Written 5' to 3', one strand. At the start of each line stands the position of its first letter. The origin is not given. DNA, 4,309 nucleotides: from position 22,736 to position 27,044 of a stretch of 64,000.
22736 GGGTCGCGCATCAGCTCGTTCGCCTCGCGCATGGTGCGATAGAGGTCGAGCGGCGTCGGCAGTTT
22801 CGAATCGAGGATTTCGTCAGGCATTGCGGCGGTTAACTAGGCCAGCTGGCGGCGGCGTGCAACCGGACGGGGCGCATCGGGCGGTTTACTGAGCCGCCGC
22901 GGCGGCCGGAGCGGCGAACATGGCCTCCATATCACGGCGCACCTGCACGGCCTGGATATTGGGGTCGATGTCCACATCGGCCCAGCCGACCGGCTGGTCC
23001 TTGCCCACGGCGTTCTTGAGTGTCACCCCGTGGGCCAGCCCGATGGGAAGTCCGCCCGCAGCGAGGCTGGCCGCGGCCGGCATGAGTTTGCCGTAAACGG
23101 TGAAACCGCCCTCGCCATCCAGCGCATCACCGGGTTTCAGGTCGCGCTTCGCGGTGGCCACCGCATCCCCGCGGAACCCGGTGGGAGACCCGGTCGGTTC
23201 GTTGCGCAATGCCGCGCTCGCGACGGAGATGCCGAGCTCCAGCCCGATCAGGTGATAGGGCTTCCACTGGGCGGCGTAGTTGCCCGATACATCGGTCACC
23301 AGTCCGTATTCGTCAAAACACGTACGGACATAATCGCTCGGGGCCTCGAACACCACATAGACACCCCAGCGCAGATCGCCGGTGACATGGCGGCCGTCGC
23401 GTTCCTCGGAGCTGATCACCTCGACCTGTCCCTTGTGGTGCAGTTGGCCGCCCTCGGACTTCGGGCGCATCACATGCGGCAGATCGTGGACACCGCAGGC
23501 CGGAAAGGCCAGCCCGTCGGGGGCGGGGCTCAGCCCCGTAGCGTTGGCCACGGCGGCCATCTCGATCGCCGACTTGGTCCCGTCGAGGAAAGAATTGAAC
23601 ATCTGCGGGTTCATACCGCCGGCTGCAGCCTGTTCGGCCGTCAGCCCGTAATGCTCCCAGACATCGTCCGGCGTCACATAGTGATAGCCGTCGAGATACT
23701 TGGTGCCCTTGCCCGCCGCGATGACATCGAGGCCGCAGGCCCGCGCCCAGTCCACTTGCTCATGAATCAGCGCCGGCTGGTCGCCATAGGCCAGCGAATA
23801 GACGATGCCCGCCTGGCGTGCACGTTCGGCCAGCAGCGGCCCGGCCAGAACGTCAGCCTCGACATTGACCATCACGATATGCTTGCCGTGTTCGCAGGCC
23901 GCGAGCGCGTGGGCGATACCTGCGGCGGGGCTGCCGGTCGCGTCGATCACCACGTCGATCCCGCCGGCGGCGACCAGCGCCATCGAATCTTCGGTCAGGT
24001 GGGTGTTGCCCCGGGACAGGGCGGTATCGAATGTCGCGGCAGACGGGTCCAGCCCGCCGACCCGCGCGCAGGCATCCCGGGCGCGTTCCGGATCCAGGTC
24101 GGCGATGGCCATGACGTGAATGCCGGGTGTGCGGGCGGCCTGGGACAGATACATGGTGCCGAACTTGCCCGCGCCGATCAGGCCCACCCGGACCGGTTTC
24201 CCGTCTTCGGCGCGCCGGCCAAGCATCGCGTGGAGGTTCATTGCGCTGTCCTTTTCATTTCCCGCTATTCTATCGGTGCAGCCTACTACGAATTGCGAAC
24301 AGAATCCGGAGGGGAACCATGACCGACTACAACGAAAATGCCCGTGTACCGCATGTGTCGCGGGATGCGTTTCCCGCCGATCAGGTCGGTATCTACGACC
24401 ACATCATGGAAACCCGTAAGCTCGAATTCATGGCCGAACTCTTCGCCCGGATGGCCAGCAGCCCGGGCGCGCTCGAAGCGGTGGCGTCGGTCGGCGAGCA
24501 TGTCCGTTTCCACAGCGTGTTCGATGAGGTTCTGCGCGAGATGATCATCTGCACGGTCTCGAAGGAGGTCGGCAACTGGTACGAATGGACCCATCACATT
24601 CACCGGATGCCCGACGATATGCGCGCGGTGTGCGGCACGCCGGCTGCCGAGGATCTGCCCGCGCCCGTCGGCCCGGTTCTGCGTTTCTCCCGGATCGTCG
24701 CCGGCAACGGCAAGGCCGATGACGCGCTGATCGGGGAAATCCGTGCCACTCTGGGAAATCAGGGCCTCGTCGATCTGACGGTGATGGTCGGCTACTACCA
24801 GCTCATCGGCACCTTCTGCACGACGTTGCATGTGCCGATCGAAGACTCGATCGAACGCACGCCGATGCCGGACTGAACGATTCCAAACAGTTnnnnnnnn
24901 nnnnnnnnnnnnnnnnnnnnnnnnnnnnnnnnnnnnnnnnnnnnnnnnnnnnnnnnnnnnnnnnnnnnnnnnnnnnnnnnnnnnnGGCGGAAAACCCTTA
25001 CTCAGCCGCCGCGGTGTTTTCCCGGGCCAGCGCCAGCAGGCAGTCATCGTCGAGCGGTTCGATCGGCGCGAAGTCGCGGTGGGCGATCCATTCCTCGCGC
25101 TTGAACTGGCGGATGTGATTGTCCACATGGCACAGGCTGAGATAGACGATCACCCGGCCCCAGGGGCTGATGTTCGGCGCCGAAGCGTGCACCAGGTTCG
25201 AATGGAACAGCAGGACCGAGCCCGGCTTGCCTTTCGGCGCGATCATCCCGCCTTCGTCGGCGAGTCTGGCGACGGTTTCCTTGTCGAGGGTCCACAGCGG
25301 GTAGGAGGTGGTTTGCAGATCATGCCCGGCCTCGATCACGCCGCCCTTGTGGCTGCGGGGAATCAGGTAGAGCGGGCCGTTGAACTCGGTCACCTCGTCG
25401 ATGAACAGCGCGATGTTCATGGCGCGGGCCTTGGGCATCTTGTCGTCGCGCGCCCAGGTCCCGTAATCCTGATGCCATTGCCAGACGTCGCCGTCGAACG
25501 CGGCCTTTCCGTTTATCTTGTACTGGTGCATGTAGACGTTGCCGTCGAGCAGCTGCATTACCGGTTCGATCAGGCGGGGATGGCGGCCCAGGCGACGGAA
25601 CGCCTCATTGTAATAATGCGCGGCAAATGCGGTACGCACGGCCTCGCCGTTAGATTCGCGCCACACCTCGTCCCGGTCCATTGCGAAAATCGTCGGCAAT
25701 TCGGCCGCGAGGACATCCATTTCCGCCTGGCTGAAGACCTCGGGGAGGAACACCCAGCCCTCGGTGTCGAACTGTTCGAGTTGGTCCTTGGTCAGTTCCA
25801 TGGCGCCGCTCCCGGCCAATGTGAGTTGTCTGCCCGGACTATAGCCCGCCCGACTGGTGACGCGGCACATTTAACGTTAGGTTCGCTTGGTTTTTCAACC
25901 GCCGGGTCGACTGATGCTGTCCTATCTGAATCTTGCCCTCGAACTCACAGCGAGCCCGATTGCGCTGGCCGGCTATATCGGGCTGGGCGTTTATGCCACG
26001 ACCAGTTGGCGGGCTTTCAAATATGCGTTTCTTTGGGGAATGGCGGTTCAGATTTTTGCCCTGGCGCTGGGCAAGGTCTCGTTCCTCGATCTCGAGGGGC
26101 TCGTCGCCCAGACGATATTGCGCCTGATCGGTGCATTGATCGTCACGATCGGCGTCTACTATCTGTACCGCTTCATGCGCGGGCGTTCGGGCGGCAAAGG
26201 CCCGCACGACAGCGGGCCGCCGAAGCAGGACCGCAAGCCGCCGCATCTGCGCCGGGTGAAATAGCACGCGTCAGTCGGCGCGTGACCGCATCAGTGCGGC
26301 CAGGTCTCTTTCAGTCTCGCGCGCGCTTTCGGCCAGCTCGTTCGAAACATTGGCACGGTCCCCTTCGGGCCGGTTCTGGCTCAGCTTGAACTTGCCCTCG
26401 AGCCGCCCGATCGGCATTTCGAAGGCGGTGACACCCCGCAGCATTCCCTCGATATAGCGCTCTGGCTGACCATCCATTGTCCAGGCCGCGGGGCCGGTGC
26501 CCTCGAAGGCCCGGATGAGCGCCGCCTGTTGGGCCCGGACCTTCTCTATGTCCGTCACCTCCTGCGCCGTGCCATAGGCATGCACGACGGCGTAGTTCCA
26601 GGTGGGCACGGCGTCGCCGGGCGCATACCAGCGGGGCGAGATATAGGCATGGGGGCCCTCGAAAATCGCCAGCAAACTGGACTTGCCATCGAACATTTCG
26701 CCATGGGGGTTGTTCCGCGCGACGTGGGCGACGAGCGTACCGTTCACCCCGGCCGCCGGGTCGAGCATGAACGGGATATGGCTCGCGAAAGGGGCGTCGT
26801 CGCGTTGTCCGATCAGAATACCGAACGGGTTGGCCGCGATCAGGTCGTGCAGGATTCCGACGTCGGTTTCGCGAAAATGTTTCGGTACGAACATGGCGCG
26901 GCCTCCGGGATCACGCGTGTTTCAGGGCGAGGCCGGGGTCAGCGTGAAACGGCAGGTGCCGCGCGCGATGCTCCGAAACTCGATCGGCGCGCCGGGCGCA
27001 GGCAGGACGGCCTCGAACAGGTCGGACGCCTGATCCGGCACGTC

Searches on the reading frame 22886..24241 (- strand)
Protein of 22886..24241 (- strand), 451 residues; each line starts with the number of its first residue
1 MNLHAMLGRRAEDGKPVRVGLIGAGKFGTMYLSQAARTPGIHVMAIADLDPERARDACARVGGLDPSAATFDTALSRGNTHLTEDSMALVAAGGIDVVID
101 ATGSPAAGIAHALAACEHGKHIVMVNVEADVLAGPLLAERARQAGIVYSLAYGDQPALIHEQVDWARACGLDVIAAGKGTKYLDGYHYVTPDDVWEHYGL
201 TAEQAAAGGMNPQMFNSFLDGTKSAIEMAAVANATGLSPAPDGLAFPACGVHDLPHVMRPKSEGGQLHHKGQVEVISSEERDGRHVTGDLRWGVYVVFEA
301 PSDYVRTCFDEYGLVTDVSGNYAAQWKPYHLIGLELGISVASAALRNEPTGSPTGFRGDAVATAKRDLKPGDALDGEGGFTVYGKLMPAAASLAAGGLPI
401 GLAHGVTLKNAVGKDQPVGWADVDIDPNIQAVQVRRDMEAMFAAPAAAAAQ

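Call 5: search_protein_families(library=pfam, proteins=[window:22886-24241:-], max_evalue=0.1)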
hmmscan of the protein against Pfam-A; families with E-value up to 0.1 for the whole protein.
window:22886-24241:- (451 aa): 9 families
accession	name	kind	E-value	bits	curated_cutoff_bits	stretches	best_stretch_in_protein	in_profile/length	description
PF21135.2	DRL_cat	-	1.3e-58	198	27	1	153-336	1-164/164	Oxidoreductase DRL, catalytic domain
PF03447.22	NAD_binding_3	-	5.4e-07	30.8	24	1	23-143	1-108/116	Homoserine dehydrogenase, NAD binding domain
PF01408.29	GFO_IDH_MocA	-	6.2e-07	30.6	24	1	17-123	1-90/120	Oxidoreductase family, NAD-binding Rossmann fold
PF08666.17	SAF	-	1.5e-06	29.1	21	1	359-423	1-62/63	SAF domain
PF00107.32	ADH_zinc_N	-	0.003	17.9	31.8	1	33-126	7-89/129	Zinc-binding dehydrogenase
PF03807.23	F420_oxidored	-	0.0032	18.5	21.6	0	18-64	1-46/94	NADP oxidoreductase coenzyme F420-dependent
PF03435.24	Sacchrp_dh_NADP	-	0.01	16.6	25.1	1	19-127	1-100/129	Saccharopine dehydrogenase NADP binding domain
PF02670.22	DXP_reductoisom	-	0.013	16.6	21.7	1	84-134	80-129/129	1-deoxy-D-xylulose 5-phosphate reductoisomerase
PF00044.30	Gp_dh_N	-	0.041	14.6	31.7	0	17-52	1-36/101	Glyceraldehyde 3-phosphate dehydrogenase, NAD binding domain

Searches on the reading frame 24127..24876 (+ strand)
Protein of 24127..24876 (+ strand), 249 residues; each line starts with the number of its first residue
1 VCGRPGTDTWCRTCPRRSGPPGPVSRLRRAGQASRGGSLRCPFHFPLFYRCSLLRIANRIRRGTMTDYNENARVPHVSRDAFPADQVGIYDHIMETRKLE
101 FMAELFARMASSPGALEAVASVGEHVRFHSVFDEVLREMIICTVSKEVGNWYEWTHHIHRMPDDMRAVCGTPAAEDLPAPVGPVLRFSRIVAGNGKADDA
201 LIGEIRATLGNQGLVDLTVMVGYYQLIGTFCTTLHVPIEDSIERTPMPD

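Call 5: search_protein_families(library=pfam, proteins=[window:24127-24876:+], max_evalue=0.1)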
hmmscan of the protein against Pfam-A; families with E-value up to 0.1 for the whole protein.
window:24127-24876:+ (249 aa): 1 family
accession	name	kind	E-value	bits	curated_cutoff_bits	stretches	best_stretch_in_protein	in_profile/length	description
PF02627.25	CMD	-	0.047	14.1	23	1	113-158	1-46/84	Carboxymuconolactone decarboxylase family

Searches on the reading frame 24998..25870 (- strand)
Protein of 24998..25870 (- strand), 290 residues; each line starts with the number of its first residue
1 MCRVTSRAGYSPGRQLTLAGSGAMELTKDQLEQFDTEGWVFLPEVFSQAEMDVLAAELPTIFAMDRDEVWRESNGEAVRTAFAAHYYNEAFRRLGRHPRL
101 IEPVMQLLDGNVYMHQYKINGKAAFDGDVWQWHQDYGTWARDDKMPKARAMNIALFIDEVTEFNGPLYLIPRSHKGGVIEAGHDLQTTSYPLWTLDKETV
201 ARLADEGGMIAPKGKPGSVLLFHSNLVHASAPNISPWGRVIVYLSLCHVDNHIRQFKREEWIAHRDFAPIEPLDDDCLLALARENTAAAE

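Call 5: search_protein_families(library=pfam, proteins=[window:24998-25870:-], max_evalue=0.1)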
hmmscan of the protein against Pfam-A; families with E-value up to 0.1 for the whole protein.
window:24998-25870:- (290 aa): 1 family
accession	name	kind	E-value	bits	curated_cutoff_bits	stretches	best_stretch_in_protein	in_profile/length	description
PF05721.19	PhyH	-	2.5e-28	100.3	22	1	34-239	1-211/213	Phytanoyl-CoA dioxygenase (PhyH)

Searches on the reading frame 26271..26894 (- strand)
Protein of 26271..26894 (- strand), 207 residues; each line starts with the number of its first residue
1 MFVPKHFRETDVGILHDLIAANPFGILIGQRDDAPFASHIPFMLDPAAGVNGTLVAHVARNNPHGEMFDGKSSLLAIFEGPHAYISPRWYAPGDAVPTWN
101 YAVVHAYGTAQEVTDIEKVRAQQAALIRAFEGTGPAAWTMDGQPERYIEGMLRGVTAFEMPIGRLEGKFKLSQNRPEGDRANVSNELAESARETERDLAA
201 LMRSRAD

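Call 5: search_protein_families(library=pfam, proteins=[window:26271-26894:-], max_evalue=0.1)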
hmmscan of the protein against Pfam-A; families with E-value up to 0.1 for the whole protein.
window:26271-26894:- (207 aa): 1 family
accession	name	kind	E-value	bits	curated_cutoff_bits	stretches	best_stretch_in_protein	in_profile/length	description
PF04299.18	FMN_bind_2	-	1.1e-52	178.6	22.4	1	1-163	1-167/168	Putative FMN-binding domain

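Call 6: search_protein_families(library=ncbifam, proteins=[window:26271-26894:-], max_evalue=0.1)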
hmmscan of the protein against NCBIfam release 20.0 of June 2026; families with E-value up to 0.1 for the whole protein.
window:26271-26894:- (207 aa): 0 families
